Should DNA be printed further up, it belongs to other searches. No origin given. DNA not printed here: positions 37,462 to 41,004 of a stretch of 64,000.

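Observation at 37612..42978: Translationally coupled operon coaE / CbbQ-NorQ AAA+ / CoA-pyrophosphatase Nudix / 1080-aa VWA protein, with no recognisable client gene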

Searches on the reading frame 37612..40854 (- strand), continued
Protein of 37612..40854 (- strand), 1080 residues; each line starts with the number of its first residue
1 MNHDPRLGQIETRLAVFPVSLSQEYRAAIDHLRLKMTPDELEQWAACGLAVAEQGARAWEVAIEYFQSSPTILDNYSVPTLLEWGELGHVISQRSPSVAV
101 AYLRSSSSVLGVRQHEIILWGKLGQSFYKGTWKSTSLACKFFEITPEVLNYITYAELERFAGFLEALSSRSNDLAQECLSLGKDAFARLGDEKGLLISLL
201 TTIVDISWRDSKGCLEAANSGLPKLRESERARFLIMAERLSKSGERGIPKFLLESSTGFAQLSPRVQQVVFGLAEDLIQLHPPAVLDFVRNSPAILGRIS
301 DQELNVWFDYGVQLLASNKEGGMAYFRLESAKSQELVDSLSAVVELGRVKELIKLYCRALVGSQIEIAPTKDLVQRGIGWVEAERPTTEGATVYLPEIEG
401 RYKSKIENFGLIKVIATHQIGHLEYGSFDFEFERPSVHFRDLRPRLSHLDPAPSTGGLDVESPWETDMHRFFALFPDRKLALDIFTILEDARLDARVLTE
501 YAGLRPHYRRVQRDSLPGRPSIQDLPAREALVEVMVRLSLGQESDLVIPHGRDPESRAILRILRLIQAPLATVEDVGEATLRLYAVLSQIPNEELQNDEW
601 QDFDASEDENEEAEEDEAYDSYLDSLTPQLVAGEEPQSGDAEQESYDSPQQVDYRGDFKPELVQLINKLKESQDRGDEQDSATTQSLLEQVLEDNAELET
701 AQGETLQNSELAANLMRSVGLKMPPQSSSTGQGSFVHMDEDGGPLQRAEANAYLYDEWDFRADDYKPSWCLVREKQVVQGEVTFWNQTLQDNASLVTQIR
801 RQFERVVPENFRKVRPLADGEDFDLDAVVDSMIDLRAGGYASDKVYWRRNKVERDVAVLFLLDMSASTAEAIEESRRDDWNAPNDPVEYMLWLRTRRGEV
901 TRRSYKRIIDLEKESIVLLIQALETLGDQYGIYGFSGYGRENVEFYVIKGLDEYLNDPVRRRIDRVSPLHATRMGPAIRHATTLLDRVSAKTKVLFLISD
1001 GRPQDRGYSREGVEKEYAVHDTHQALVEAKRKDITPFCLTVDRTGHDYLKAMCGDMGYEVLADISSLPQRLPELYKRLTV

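Call 57: find_related_loci(query=A2, collection=genome_contigs, flank=8000)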
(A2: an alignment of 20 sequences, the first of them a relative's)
Query A2 (1144 aa) in genome_contigs; peptide patterns used: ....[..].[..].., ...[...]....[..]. (x = any residue, [..] = any of these).
600 stretches matched a pattern (row limit reached: there are more); 598 encode a relative of the query (tblastn E <= 1e-3); the best 80 are kept; 80 distinct loci.
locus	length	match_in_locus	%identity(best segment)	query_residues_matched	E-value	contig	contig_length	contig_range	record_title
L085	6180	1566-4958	77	1-1144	0e+0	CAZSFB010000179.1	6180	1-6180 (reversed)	MAG TPA_asm: uncultured bacterium isolate binchicken_co350_53 genome assembly, contig: NODE_13418_length_6180_cov_3.9443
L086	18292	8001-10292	36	310-1143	3e-138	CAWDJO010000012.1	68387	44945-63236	MAG: uncultured delta proteobacterium isolate MFD00709.bin.2.147 genome assembly, contig: contig_149467, whole genome sh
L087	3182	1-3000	31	102-1143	9e-125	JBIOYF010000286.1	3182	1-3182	MAG: Dehalococcoidia bacterium isolate MAG037 k127_5513150, whole genome shotgun sequence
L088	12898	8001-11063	30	88-1144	3e-119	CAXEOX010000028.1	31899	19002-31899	MAG TPA_asm: uncultured bacterium isolate ERR599159_concoct_54 genome assembly, contig: ERZ842013.405, whole genome shot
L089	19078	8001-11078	30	107-1143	8e-117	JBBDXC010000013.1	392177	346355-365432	MAG: Dehalococcoidia bacterium isolate LejiaD_65_29 Lejia_D_24_length_392177_cov_17, whole genome shotgun sequence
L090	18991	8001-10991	31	103-1143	5e-116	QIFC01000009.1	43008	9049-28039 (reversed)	MAG: Chloroflexi bacterium isolate SZUA-185 Ga0063294_10000158, whole genome shotgun sequence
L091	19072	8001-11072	29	88-1143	1e-114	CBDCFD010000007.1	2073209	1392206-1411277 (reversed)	MAG: Dehalococcoidia bacterium isolate 00984b42-5fdc-41aa-b48b-cfc3a05d4d85 genome assembly, contig: contig_7, whole gen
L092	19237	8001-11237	28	53-1143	5e-114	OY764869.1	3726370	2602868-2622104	MAG: Dehalococcoidia bacterium isolate 68cf78b7-8a41-43a5-8848-46054f5a18e3 genome assembly, chromosome: 1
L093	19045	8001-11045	29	105-1143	2e-114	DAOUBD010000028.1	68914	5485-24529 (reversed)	MAG TPA_asm: Dehalococcoidia bacterium isolate H68_705 k101_276444, whole genome shotgun sequence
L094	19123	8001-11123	28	88-1143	3e-113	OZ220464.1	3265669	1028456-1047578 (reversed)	MAG: Dehalococcoidia bacterium isolate 865023ef-8e16-4315-bfec-facb54b4b210 genome assembly, chromosome: 1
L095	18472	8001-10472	31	296-1143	5e-112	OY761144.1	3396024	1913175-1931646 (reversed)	MAG: Dehalococcoidia bacterium isolate d500c233-76a3-46e4-a508-06ea1f82037c genome assembly, chromosome: 1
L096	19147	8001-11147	28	88-1143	1e-111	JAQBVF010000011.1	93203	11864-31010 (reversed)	MAG: Chloroflexota bacterium isolate casp150-mb.172 NODE_523_length_93203_cov_0.602208, whole genome shotgun sequence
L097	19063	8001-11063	28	88-1143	2e-115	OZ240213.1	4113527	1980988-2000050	MAG: Dehalococcoidia bacterium isolate 72fd1f58-039a-43d1-a234-fad5f02d9593 genome assembly, chromosome: 1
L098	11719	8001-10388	32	311-1143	2e-111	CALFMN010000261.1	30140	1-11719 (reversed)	MAG TPA_asm: uncultured Chloroflexi bacterium isolate SRR5457059_bin.76_CONCOCT_v1.1_MAG genome assembly, contig: ERZ795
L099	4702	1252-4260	28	88-1143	5e-112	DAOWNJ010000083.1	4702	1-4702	MAG TPA_asm: Dehalococcoidia bacterium isolate CSMAG_3025 CSMAG_3025_k141_3076687_length_4702_cov_32.0195, whole genome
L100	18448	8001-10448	31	307-1143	8e-111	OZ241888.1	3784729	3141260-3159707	MAG: Dehalococcoidia bacterium isolate 46affbec-5afd-4908-a2aa-6a71a6f589da genome assembly, chromosome: 1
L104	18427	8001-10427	31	297-1143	1e-110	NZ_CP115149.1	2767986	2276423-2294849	Tepidiforma flava strain YIM 72310 chromosome, complete genome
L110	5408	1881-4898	28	88-1143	5e-109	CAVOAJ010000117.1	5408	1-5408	MAG: Dehalococcoidia bacterium isolate CBN3_323.8 genome assembly, contig: Ga0302135_10009789, whole genome shotgun sequ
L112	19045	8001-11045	28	100-1143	3e-108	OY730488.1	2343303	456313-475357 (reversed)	MAG: Dehalococcoidia bacterium isolate c17ab466-9012-4dfd-ba8a-0af8548777ee genome assembly, chromosome: 1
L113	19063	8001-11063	29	107-1143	7e-108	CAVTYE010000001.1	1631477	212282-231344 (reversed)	MAG: uncultured Chloroflexia bacterium isolate MFD04944.bin.2.175 genome assembly, contig: contig_16245, whole genome sh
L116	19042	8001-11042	28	100-1143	1e-107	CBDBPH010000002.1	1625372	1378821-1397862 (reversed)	MAG: Dehalococcoidia bacterium isolate 745030fc-1ee1-449d-a068-ea6b321db757 genome assembly, contig: contig_2, whole gen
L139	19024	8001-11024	28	109-1143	2e-102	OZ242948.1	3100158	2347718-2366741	MAG: Dehalococcoidia bacterium isolate a0c66c6a-f5ff-452f-b709-ec8565f303fe genome assembly, chromosome: 1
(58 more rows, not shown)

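Call 65: search_protein_families(library=pfam, proteins=[L104:6497-7108:+, L104:4309-4872:+, L104:10451-11059:+, L116:3516-4490:+, L113:6690-7697:+, L100:3180-4601:-, L112:7053-7694:+, L104:3522-4325:-], max_evalue=0.001)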
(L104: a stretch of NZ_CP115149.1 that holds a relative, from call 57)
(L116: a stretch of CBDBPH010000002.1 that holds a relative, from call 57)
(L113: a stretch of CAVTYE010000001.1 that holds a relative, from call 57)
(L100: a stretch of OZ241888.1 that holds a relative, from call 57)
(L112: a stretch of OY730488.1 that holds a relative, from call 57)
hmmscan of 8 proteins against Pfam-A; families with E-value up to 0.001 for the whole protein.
L104:6497-7108:+ (203 aa): 2 families
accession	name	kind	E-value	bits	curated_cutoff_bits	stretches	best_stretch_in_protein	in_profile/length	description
PF12850.12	Metallophos_2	-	4.9e-25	88.8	27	1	1-180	1-152/154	Calcineurin-like phosphoesterase superfamily domain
PF00149.33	Metallophos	-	1.7e-13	51.9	21.5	1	1-143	1-190/191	Calcineurin-like phosphoesterase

L104:4309-4872:+ (187 aa): 0 families

L104:10451-11059:+ (202 aa): 1 family
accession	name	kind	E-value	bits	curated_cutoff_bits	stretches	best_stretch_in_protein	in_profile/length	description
PF00300.27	His_Phos_1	-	3.1e-44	151.4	21.7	1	1-188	4-193/194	Histidine phosphatase superfamily (branch 1)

L116:3516-4490:+ (324 aa): 2 families
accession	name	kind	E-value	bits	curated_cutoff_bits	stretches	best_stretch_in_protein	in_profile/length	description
PF01012.27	ETF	-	1.3e-39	136.3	26.7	1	5-181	2-180/181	Electron transfer flavoprotein domain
PF00766.25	ETF_alpha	-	9.2e-30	102.9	27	1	201-279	2-80/81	Electron transfer flavoprotein FAD-binding domain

L113:6690-7697:+ (335 aa): 4 families
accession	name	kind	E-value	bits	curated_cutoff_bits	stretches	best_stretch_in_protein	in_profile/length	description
PF00106.31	adh_short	-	2.5e-28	99.3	26.6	1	39-241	1-190/195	short chain dehydrogenase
PF13561.12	adh_short_C2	-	4.7e-19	69.3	27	1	45-255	1-197/236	Enoyl-(Acyl carrier protein) reductase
PF08659.16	KR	-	4e-08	33.8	22.6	1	41-129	3-93/180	KR domain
PF01370.27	Epimerase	-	2.1e-07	31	20.9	1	41-234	1-176/240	NAD dependent epimerase/dehydratase family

L100:3180-4601:- (473 aa): 3 families
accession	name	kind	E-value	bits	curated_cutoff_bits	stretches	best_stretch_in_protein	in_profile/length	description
PF03841.19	SelA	-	2.7e-137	458.1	22.8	1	95-455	1-366/367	L-seryl-tRNA selenium transferase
PF12390.13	Se-cys_synth_N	-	1.4e-11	44.8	22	1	22-61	1-40/40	Selenocysteine synthase N terminal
PF01041.23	DegT_DnrJ_EryC1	-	5.9e-05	22.9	19.8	1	140-239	23-121/360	DegT/DnrJ/EryC1/StrS aminotransferase family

L112:7053-7694:+ (213 aa): 2 families
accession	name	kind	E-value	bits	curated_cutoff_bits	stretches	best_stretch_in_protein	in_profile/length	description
PF12850.12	Metallophos_2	-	6.8e-28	98.1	27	1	25-202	2-153/154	Calcineurin-like phosphoesterase superfamily domain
PF00149.33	Metallophos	-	9.3e-13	49.5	21.5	1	25-167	2-191/191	Calcineurin-like phosphoesterase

L104:3522-4325:- (267 aa): 2 families
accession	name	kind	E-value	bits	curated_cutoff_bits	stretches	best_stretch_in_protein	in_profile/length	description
PF00378.25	ECH_1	-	2.8e-71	240.3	27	1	18-266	2-250/251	Enoyl-CoA hydratase/isomerase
PF16113.10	ECH_2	-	7.3e-35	121.5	27.2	1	23-196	2-178/335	Enoyl-CoA hydratase/isomerase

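Call 67: search_protein_families(library=ncbifam, proteins=[L104:6497-7108:+, L139:7037-7612:+, L110:1099-1704:+, L100:6567-7154:+], max_evalue=0.001)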
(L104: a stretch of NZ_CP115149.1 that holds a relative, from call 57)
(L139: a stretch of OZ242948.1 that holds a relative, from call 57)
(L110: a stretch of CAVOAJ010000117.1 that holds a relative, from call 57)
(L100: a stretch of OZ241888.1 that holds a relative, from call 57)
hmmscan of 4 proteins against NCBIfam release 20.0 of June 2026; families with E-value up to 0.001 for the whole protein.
L104:6497-7108:+ (203 aa): 4 families
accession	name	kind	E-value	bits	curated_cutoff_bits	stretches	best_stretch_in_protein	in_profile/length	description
TIGR00040.1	yfcE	subfamily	6.3e-17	62.1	56.25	1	1-167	1-141/158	YfcE family phosphodiesterase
NF006988.0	PRK09453.1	equivalog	2.1e-15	57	117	1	1-174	1-157/183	phosphodiesterase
NF001204.0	PRK00166.1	equivalog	3.6e-07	29.7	176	1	5-109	5-122/276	symmetrical bis(5'-nucleosyl)-tetraphosphatase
TIGR00668.1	apaH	equivalog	0.00035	20.1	222.85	0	12-109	15-122/279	bis(5'-nucleosyl)-tetraphosphatase (symmetrical) ApaH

L139:7037-7612:+ (191 aa): 3 families
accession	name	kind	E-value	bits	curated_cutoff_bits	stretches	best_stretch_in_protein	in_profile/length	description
TIGR00040.1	yfcE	subfamily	7e-18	65.2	56.25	1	1-182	1-155/158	YfcE family phosphodiesterase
NF006988.0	PRK09453.1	equivalog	2.4e-16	60.1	117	1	1-178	1-163/183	phosphodiesterase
TIGR03729.1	acc_ester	subfamily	0.0008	18.9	148.25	0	2-62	1-72/239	putative phosphoesterase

L110:1099-1704:+ (201 aa): 1 family
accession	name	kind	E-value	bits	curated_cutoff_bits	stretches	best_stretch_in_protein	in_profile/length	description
NF007980.0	PRK10707.1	equivalog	1.4e-35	122.7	134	1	16-184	19-185/192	CoA pyrophosphatase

L100:6567-7154:+ (195 aa): 4 families
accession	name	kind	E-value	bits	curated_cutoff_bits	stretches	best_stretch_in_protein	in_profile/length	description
NF007980.0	PRK10707.1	equivalog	7.3e-31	107.3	134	1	23-186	22-184/192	CoA pyrophosphatase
NF008736.0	PRK11762.1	equivalog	4.5e-05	23.1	169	1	45-117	58-128/186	ADP compounds hydrolase NudE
NF011922.0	PRK15393.1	equivalog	8e-05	22.4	152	1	43-93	47-97/182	NUDIX hydrolase YfcD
NF006530.0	PRK08999.1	equivalog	0.0002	20.6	245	1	44-98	16-68/315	Nudix family hydrolase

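Call 91: find_encoding_contigs(protein=P0001, flank=6000, max_places=2)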
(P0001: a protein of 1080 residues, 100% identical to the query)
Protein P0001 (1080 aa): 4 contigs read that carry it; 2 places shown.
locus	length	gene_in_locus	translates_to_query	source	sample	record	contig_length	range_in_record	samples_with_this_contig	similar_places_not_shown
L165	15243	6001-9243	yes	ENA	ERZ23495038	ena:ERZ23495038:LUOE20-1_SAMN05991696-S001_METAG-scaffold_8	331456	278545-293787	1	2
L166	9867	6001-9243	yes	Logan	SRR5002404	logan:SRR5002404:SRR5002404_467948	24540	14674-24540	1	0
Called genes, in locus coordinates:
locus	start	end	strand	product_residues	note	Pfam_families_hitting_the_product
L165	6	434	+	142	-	PF00210:Ferritin (faint), PF02915:Rubrerythrin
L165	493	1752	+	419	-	PF02754:CCG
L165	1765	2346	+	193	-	PF12007:DUF3501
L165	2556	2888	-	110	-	PF00085:Thioredoxin, PF13098:Thioredoxin_2, PF13905:Thioredoxin_8 (faint)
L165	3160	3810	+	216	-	-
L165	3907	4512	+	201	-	PF01121:CoaE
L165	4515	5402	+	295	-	PF07728:AAA_5, PF08406:CbbQ_C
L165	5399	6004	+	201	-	PF00293:NUDIX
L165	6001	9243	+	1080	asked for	PF00092:VWA (weak)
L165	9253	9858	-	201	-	PF00881:Nitroreductase, PF14512:TM1586_NiRdase (faint)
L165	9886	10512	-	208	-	PF00625:Guanylate_kin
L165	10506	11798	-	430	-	PF00275:EPSP_synthase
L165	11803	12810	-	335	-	PF03807:F420_oxidored (weak), PF02153:PDH_N, PF20463:PDH_C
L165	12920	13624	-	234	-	PF02163:Peptidase_M50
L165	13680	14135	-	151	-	-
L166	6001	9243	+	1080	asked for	PF00092:VWA (weak)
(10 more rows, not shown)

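Call 94: search_protein_families(library=padloc, proteins=[window:37612-40854:-], max_evalue=0.01)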
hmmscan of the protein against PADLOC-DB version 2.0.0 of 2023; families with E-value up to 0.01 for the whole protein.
window:37612-40854:- (1080 aa): 0 families

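Call 95: search_protein_families(library=pfam, proteins=[L074:6993-7673:+, L046:16041-17288:-, L024:2796-4049:+, L037:9271-10272:-, L063:20719-22638:-, L077:3064-4446:+, L072:380-1138:+, L073:19937-20878:+], max_evalue=0.0001)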
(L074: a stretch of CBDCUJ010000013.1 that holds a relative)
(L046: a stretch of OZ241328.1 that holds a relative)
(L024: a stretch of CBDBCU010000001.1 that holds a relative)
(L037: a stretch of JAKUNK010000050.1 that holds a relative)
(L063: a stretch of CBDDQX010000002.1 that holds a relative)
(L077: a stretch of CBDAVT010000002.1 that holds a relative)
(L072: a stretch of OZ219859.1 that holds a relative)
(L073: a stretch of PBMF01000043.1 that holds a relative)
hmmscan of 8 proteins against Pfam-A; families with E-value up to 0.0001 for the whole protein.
L074:6993-7673:+ (226 aa): 3 families
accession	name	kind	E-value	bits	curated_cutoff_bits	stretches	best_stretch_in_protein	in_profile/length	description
PF00583.31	Acetyltransf_1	-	8.7e-12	45.8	20.7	1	103-174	42-116/116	Acetyltransferase (GNAT) family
PF13673.13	Acetyltransf_10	-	2.5e-09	37.6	23.6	1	104-178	41-111/128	Acetyltransferase (GNAT) domain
PF13508.13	Acetyltransf_7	-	1.3e-08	35.5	27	1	104-175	13-83/84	Acetyltransferase (GNAT) domain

L046:16041-17288:- (415 aa): 3 families
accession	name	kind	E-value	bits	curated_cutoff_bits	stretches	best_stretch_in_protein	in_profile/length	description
PF00994.29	MoCF_biosynth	-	2.9e-33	115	26.6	1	5-169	2-143/144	Probable molybdopterin binding domain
PF02464.23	CinA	-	4.1e-30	104.9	23.5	1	256-410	3-154/155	Competence-damaged protein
PF18146.6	CinA_KH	-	4.4e-22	78.4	27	1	179-251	1-73/73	Damage-inducible protein CinA KH domain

L024:2796-4049:+ (417 aa): 0 families

L037:9271-10272:- (333 aa): 1 family
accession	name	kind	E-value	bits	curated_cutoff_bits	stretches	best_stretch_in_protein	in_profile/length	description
PF14238.11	DUF4340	-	2.1e-11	44.8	25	1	103-257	31-183/183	Domain of unknown function (DUF4340)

L063:20719-22638:- (639 aa): 2 families
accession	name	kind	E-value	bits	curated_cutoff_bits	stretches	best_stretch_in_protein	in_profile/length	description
PF23357.1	DUF7088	-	4e-11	43.5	27.8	1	166-234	3-69/105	Domain of unknown function (DUF7088)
PF09822.16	ABC_transp_aux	-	3.9e-05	23.5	34.7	0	293-371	2-71/288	ABC-type uncharacterized transport system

L077:3064-4446:+ (460 aa): 2 families
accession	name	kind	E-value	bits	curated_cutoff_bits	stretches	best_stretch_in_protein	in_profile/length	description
PF03841.19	SelA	-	2.3e-134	448.5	22.8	1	79-443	1-366/367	L-seryl-tRNA selenium transferase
PF12390.13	Se-cys_synth_N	-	3.1e-06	27.6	22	1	6-43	1-38/40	Selenocysteine synthase N terminal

L072:380-1138:+ (252 aa): 2 families
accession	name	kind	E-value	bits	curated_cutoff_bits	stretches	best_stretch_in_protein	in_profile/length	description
PF12697.13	Abhydrolase_6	-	3.1e-19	70.9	26.3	1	5-246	2-216/217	Alpha/beta hydrolase family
PF00561.26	Abhydrolase_1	-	7.3e-08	32.8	25.8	0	42-120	29-103/245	alpha/beta hydrolase fold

L073:19937-20878:+ (313 aa): 1 family
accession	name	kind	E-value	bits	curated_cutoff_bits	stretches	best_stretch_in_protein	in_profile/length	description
PF00491.26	Arginase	-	8.9e-62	209.5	22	1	44-302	2-277/280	Arginase family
